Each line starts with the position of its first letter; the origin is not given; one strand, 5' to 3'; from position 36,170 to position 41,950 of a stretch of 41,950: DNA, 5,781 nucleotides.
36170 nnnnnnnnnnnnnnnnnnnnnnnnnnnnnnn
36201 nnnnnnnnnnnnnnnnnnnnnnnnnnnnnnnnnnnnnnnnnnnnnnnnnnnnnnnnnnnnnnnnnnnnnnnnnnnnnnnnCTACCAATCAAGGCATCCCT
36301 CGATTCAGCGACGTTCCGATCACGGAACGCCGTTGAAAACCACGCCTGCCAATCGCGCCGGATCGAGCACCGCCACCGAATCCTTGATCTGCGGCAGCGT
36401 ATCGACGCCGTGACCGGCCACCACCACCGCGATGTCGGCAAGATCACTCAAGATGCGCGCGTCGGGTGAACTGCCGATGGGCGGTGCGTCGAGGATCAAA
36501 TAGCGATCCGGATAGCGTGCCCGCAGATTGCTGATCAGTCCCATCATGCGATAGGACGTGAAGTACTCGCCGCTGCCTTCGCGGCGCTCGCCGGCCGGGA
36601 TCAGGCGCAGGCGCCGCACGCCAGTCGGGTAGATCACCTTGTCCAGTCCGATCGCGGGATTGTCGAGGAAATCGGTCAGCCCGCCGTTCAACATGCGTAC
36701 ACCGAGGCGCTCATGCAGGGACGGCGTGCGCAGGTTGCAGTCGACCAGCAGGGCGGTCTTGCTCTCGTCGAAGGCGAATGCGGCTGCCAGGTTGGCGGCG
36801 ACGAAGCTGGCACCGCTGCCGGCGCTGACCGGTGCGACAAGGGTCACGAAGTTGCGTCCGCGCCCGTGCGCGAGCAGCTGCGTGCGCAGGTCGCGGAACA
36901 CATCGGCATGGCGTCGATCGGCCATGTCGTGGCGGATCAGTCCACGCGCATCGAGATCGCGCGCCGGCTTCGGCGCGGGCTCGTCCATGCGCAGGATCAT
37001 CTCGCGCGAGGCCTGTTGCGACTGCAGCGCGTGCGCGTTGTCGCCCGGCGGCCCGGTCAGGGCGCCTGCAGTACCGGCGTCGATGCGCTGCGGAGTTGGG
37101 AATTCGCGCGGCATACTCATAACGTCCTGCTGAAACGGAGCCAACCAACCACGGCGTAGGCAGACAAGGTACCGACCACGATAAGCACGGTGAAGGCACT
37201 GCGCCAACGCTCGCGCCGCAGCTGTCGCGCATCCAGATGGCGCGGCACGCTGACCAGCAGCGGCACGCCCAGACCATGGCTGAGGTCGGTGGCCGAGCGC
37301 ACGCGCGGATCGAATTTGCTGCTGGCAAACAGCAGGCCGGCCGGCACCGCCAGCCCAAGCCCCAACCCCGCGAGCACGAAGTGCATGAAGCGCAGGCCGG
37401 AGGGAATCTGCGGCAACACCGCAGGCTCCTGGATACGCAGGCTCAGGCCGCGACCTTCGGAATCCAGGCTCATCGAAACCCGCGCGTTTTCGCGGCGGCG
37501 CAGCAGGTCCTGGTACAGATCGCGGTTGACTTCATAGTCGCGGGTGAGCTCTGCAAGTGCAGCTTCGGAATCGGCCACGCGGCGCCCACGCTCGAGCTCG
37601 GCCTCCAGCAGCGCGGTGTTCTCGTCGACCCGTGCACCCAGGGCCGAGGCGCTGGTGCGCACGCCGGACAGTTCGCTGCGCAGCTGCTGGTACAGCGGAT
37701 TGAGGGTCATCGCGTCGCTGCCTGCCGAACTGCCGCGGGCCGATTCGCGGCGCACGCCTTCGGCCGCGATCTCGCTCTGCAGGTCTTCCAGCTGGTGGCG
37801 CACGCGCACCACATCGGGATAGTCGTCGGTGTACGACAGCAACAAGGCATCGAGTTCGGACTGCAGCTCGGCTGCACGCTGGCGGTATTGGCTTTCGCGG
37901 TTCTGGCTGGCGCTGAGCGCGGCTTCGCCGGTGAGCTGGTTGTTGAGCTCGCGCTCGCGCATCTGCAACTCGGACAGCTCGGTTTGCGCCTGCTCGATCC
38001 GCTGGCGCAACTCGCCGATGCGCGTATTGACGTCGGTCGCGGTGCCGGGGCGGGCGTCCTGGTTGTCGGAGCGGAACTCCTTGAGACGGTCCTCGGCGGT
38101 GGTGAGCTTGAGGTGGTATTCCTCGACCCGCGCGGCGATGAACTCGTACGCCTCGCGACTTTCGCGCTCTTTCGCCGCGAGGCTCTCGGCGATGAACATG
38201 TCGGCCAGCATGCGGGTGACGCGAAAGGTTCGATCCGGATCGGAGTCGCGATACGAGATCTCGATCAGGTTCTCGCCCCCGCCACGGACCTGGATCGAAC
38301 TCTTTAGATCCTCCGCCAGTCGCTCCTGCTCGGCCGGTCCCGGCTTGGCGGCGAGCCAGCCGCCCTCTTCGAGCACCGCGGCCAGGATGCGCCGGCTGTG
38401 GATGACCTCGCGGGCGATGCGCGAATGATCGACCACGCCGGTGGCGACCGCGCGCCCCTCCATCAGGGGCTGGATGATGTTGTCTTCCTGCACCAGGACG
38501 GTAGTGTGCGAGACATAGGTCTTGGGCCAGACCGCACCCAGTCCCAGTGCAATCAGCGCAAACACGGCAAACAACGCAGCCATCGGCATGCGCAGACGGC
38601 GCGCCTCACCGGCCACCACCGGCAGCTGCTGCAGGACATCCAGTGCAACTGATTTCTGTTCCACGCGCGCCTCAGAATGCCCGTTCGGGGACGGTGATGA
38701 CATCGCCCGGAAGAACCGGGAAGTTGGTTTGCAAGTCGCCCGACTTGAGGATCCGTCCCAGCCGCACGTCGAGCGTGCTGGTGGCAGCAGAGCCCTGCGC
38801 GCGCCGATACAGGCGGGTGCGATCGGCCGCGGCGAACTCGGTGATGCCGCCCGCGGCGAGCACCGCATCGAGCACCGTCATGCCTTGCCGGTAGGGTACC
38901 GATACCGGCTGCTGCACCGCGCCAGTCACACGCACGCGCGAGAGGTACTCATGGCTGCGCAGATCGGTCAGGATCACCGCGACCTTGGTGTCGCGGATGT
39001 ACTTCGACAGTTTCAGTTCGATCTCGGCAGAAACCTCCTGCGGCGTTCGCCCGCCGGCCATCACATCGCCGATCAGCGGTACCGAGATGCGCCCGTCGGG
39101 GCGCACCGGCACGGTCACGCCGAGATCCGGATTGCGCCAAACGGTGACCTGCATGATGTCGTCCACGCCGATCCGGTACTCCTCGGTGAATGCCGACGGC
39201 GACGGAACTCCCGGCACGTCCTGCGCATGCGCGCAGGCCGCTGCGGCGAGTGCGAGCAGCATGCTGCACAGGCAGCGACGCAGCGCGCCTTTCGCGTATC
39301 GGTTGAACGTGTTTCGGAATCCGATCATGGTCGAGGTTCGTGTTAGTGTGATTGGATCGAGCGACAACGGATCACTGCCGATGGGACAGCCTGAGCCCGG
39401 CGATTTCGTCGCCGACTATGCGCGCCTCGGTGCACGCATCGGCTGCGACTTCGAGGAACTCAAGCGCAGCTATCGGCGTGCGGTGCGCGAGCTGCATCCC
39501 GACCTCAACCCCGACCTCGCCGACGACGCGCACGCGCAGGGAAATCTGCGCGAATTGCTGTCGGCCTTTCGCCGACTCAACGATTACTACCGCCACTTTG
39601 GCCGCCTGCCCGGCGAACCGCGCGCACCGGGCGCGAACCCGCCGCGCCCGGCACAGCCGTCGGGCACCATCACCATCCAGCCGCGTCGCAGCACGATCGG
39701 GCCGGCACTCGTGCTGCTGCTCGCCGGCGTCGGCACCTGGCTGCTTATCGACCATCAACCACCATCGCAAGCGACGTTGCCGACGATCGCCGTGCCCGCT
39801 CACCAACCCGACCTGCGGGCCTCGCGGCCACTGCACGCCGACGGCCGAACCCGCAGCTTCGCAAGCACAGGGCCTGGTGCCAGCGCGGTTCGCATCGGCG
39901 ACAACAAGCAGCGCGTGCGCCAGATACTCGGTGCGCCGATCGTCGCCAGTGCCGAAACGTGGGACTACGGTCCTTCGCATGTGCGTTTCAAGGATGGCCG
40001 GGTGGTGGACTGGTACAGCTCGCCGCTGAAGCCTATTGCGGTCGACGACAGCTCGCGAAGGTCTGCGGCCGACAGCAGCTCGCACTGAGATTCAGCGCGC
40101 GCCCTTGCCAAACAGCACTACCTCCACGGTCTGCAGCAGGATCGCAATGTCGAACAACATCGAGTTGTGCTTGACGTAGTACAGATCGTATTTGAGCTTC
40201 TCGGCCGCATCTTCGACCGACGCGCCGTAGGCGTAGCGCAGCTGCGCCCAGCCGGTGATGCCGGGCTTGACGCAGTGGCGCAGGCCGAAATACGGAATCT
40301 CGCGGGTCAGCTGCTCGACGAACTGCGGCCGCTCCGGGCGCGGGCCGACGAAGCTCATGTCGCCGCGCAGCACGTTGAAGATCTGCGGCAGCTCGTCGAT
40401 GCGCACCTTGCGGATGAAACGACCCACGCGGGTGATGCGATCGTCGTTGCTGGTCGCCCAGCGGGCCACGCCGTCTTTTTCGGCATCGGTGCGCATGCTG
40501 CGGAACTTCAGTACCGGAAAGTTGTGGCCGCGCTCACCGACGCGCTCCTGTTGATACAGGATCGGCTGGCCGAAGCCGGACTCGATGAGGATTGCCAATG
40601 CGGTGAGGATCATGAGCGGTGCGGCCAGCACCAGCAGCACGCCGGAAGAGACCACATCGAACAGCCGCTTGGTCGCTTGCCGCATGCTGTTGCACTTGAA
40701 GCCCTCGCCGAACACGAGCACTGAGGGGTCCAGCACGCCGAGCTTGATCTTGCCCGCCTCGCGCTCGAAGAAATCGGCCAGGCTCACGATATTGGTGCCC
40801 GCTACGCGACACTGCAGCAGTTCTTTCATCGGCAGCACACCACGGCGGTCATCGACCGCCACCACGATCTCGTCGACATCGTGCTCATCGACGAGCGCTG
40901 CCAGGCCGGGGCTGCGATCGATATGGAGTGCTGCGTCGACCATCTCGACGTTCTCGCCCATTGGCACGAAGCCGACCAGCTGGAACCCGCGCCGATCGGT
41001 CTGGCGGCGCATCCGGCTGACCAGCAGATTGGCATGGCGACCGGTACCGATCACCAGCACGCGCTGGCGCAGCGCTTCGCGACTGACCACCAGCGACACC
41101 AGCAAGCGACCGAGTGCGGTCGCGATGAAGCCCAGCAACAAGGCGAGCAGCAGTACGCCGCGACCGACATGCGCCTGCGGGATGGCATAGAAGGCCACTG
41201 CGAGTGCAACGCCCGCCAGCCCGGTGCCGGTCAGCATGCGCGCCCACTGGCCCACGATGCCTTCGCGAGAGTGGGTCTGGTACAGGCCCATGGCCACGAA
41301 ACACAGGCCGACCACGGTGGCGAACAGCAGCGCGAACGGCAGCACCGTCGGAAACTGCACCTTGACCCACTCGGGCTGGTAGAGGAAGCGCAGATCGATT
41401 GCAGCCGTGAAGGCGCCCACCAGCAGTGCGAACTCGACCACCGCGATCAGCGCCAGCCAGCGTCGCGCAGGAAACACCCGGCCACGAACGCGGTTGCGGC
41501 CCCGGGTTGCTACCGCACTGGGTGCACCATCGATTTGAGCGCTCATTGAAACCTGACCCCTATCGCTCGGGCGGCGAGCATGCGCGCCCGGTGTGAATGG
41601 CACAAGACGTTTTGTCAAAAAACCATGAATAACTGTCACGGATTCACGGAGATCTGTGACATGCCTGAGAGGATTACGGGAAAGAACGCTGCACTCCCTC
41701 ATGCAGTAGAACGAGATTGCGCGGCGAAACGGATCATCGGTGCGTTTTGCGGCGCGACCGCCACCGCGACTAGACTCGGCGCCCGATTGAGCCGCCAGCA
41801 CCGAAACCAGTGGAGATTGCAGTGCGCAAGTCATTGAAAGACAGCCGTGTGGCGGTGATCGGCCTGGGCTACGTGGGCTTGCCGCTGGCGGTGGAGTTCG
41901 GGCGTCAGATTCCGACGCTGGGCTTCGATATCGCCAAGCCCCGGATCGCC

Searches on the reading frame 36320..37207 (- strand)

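Call 9: search_protein_families(library=ncbifam, proteins=[window:36320-37207:-], max_evalue=0.0001)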
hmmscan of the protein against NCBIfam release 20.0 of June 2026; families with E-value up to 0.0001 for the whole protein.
window:36320-37207:- (295 aa): 6 families
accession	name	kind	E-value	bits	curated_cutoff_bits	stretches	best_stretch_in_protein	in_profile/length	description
TIGR03018.1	pepcterm_TyrKin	hypoth_equivalog_domain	2.8e-52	177.1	230.65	1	91-292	2-207/207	XrtA-associated tyrosine autokinase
NF008568.0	PRK11519.1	equivalog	2.7e-21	75.4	1068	1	102-293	508-697/720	tyrosine-protein kinase Wzc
TIGR01007.1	eps_fam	subfamily_domain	8.5e-19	67.9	108.05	1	104-294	3-190/204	polysaccharide biosynthesis tyrosine autokinase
TIGR03029.1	EpsG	equivalog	9.9e-15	54.4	313.8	1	100-266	83-245/274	chain length determinant protein tyrosine kinase EpsG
TIGR01005.1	eps_transp_fam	subfamily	5.3e-14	51.4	411.7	1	113-283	541-705/754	exopolysaccharide transport protein family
NF007350.0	PRK09841.1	equivalog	5.1e-12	44.7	1248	1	102-294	513-703/726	tyrosine-protein kinase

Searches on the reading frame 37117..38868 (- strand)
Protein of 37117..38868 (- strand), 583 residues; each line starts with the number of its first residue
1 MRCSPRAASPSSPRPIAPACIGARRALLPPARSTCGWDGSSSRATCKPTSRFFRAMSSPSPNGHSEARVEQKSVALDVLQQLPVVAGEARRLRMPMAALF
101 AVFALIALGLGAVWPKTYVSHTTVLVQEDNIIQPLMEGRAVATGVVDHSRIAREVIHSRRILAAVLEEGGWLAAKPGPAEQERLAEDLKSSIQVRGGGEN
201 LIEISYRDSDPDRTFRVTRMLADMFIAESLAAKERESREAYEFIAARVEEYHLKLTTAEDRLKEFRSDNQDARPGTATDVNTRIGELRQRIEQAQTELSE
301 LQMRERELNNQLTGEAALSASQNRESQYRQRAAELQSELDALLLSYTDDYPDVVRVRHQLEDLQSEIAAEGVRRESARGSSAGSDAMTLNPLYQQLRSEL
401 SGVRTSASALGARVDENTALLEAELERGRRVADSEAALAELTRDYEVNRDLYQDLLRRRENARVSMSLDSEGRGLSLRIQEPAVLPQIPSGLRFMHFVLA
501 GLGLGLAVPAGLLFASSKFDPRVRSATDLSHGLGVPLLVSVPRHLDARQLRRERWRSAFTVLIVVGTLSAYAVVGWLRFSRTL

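Call 9: search_protein_families(library=ncbifam, proteins=[window:37117-38868:-], max_evalue=0.0001)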
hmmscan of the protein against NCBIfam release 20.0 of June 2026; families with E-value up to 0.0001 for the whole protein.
window:37117-38868:- (583 aa): 4 families
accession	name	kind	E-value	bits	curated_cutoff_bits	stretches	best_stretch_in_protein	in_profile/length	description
TIGR03007.1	pepcterm_ChnLen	equivalog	2.4e-114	382.3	278.85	1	90-577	11-496/498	XrtA system polysaccharide chain length determinant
TIGR03017.1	EpsF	equivalog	3.7e-19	68.8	422.75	1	96-540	19-442/444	chain length determinant protein EpsF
NF007350.0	PRK09841.1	equivalog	1e-06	27.2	1248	0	437-548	371-479/726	tyrosine-protein kinase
NF008568.0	PRK11519.1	equivalog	1.3e-05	23.7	1068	0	188-271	214-299/720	tyrosine-protein kinase Wzc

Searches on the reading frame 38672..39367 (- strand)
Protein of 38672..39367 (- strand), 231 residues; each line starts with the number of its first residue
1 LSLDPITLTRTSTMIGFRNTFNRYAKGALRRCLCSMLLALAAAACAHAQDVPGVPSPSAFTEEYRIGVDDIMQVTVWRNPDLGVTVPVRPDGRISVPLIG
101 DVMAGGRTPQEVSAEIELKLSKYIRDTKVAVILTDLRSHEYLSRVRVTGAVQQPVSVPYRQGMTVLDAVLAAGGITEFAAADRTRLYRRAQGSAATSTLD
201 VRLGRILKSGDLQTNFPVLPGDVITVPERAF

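Call 9: search_protein_families(library=ncbifam, proteins=[window:38672-39367:-], max_evalue=0.0001)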
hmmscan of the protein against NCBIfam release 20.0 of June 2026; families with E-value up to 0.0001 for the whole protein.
window:38672-39367:- (231 aa): 4 families
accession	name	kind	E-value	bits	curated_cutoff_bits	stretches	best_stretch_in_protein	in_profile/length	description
TIGR03027.2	pepcterm_export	equivalog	5.2e-58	195.5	180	1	63-231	2-169/169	XrtA/PEP-CTERM system exopolysaccharide export protein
NF041843.1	EpsY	equivalog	1e-26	93.5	320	1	30-226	16-210/211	exopolysaccharide export protein EpsY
TIGR03028.1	EpsE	equivalog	2.1e-22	79.6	262.65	1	63-227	1-160/239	polysaccharide export protein EpsE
NF011658.0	PRK15078.1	subfamily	1.2e-21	77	333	1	63-228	84-251/380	polysaccharide export protein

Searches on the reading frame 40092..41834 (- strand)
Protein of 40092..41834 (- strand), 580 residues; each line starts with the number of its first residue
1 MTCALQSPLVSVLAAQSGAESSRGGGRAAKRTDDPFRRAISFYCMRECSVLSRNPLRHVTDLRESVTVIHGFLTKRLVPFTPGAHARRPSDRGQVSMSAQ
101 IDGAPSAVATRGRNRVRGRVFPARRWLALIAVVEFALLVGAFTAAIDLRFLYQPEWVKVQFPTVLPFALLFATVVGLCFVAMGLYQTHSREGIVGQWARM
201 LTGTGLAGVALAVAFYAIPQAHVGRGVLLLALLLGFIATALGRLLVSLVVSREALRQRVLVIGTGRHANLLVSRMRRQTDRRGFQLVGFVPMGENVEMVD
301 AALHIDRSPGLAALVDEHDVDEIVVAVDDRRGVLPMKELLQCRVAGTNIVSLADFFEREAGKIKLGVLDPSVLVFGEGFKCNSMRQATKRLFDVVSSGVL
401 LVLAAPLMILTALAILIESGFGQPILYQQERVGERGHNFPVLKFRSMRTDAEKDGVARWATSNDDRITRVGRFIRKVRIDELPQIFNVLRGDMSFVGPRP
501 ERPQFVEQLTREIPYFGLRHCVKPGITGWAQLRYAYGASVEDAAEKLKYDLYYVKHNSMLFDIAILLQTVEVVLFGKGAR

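Call 9: search_protein_families(library=ncbifam, proteins=[window:40092-41834:-], max_evalue=0.0001)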
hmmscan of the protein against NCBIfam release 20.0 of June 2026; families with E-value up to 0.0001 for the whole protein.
window:40092-41834:- (580 aa): 10 families
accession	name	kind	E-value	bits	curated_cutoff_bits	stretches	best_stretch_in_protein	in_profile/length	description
TIGR03013.1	EpsB_2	subfamily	3.6e-171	570.1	393.35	1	134-580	3-443/443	TIGR03013 family XrtA/PEP-CTERM system glycosyltransferase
TIGR03025.1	EPS_sugtrans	subfamily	3.9e-124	415.3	295.55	1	133-580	2-445/445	exopolysaccharide biosynthesis polyprenyl glycosylphosphotransferase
TIGR03023.1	WcaJ_sugtrans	equivalog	4.2e-95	319.7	410.75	1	134-579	3-452/453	undecaprenyl-phosphate glucose phosphotransferase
TIGR03022.1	WbaP_sugtrans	subfamily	6.1e-60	203.8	403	1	133-580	4-456/456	undecaprenyl-phosphate galactose phosphotransferase WbaP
NF007518.0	PRK10124.1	equivalog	8.6e-47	159.9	684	1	238-575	126-459/464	undecaprenyl-phosphate glucose phosphotransferase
NF041877.1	EPS_EpsZ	equivalog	6.3e-46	156.9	800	1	132-579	18-458/459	exopolysaccharide biosynthesis polyisoprenyl-phosphate hexose-1-phosphate transferase EpsZ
NF050817.1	PolSacchBiosHfsE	equivalog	3.1e-45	154.8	750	1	378-574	261-460/467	polysaccharide biosynthesis protein HfsE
NF052601.1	undeca_RfbP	equivalog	4.8e-40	137.4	330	1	384-577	40-239/244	undecaprenyl-phosphate galactose phosphotransferase family protein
NF011751.0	PRK15204.1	equivalog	3.4e-36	124.9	907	1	387-579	278-475/476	undecaprenyl-phosphate galactose phosphotransferase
NF045514.1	glycotran_HepC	equivalog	3.3e-24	85.4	140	1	382-500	110-211/220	heterocyst development glycosyltransferase HepC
